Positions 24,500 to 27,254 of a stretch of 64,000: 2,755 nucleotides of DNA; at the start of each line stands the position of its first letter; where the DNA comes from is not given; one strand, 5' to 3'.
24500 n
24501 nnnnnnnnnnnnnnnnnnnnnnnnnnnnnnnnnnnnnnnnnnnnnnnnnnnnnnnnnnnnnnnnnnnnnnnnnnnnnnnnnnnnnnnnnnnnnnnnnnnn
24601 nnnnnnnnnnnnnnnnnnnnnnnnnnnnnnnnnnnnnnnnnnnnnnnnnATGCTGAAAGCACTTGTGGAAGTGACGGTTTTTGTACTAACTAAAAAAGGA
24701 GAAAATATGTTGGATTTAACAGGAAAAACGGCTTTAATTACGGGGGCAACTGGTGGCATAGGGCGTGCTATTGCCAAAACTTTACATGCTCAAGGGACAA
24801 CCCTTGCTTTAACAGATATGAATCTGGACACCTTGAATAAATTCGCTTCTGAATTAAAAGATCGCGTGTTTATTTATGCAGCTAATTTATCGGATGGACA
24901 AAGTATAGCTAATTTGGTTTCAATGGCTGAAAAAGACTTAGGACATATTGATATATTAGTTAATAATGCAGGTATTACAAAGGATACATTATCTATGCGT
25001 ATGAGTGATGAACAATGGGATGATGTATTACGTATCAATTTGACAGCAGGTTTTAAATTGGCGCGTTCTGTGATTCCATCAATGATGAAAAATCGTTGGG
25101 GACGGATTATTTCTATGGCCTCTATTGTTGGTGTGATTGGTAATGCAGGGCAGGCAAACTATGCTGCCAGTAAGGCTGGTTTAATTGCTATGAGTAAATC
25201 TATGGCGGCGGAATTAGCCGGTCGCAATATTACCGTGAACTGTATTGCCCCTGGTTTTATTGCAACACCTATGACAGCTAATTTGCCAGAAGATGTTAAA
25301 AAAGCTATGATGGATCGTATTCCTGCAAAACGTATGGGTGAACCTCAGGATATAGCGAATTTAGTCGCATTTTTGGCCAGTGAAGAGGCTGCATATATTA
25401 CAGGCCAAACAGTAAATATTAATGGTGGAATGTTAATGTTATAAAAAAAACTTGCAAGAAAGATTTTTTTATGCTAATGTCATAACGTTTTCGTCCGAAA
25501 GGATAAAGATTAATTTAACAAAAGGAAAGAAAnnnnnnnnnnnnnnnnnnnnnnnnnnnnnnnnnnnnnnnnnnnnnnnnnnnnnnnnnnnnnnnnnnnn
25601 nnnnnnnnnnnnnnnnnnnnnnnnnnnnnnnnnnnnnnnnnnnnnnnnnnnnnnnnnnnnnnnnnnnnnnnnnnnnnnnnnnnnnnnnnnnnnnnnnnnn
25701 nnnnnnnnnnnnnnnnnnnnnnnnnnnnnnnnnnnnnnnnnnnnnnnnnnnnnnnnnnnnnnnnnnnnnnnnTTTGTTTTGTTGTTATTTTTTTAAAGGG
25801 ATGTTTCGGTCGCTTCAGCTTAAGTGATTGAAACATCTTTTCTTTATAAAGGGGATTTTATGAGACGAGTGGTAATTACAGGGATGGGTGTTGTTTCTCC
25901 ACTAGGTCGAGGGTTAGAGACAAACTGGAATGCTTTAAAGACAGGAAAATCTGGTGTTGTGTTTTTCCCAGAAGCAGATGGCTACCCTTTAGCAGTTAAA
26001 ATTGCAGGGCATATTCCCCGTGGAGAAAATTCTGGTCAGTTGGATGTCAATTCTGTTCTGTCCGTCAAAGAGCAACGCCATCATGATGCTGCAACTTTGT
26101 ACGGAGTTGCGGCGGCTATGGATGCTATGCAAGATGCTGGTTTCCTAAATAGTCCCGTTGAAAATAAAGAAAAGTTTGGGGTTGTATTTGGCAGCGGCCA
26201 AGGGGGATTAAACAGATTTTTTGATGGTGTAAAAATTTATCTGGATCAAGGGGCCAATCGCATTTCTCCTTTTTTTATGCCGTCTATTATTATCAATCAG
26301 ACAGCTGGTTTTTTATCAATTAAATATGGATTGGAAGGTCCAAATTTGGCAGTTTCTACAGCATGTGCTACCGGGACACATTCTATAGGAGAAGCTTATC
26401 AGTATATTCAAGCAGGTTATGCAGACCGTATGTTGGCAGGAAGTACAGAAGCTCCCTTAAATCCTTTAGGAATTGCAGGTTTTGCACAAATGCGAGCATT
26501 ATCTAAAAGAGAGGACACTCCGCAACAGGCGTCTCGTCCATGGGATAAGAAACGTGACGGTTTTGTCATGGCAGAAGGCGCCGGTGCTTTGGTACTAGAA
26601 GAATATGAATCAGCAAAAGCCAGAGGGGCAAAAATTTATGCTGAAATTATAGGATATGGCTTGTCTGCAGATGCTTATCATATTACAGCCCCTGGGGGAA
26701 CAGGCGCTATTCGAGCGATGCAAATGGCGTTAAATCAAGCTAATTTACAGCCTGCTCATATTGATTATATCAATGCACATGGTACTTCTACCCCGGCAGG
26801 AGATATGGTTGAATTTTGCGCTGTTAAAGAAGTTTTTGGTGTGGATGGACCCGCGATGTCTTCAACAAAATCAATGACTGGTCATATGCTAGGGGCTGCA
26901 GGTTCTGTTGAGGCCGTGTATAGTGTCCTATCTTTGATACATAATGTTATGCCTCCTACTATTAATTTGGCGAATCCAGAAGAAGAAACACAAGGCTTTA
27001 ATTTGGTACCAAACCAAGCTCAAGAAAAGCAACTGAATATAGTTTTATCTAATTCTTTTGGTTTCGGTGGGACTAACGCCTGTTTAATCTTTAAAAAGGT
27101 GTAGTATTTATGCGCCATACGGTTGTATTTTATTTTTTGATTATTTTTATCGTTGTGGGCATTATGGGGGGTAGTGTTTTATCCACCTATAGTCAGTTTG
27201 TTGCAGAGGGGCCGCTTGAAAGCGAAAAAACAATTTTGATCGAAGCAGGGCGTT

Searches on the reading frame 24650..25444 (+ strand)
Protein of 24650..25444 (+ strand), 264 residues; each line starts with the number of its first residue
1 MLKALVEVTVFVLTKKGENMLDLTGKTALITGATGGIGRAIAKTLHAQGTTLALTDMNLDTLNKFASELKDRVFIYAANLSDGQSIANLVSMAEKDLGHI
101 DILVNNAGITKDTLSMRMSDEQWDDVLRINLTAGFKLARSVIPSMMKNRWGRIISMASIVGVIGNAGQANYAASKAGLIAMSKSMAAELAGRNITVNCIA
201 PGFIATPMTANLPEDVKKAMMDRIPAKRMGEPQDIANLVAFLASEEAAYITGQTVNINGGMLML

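Call 107: search_protein_families(library=pfam, proteins=[window:24650-25444:+], max_evalue=0.00001)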
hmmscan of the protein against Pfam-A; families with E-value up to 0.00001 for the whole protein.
window:24650-25444:+ (264 aa): 3 families
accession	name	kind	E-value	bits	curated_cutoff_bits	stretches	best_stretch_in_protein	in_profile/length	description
PF13561.12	adh_short_C2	-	3.2e-66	223.7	27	1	32-261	1-235/236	Enoyl-(Acyl carrier protein) reductase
PF00106.31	adh_short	-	5.9e-60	202.5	26.6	1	26-215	1-193/195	short chain dehydrogenase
PF08659.16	KR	-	1.7e-18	67.6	22.6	1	27-186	2-164/180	KR domain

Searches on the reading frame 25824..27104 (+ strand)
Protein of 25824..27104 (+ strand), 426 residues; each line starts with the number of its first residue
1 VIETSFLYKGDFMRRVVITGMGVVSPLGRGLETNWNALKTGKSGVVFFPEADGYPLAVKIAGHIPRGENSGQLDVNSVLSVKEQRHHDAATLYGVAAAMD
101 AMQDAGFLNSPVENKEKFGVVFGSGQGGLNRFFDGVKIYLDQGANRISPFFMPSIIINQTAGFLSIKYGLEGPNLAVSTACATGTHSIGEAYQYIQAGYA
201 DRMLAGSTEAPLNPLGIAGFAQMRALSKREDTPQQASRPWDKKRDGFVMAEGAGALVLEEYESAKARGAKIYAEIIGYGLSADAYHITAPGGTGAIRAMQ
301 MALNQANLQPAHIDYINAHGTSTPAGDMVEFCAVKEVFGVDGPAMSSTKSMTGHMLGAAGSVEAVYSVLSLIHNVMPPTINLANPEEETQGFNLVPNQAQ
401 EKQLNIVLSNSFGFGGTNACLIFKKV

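Call 107: search_protein_families(library=pfam, proteins=[window:25824-27104:+], max_evalue=0.00001)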
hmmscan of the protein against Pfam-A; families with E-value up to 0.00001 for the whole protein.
window:25824-27104:+ (426 aa): 2 families
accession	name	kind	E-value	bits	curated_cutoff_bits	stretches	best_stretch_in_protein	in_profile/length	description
PF00109.32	ketoacyl-synt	-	1.7e-52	178.9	20.8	1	13-264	1-252/252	Beta-ketoacyl synthase, N-terminal domain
PF02801.28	Ketoacyl-synt_C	-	1.5e-35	122.2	20.8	1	272-382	1-118/119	Beta-ketoacyl synthase, C-terminal domain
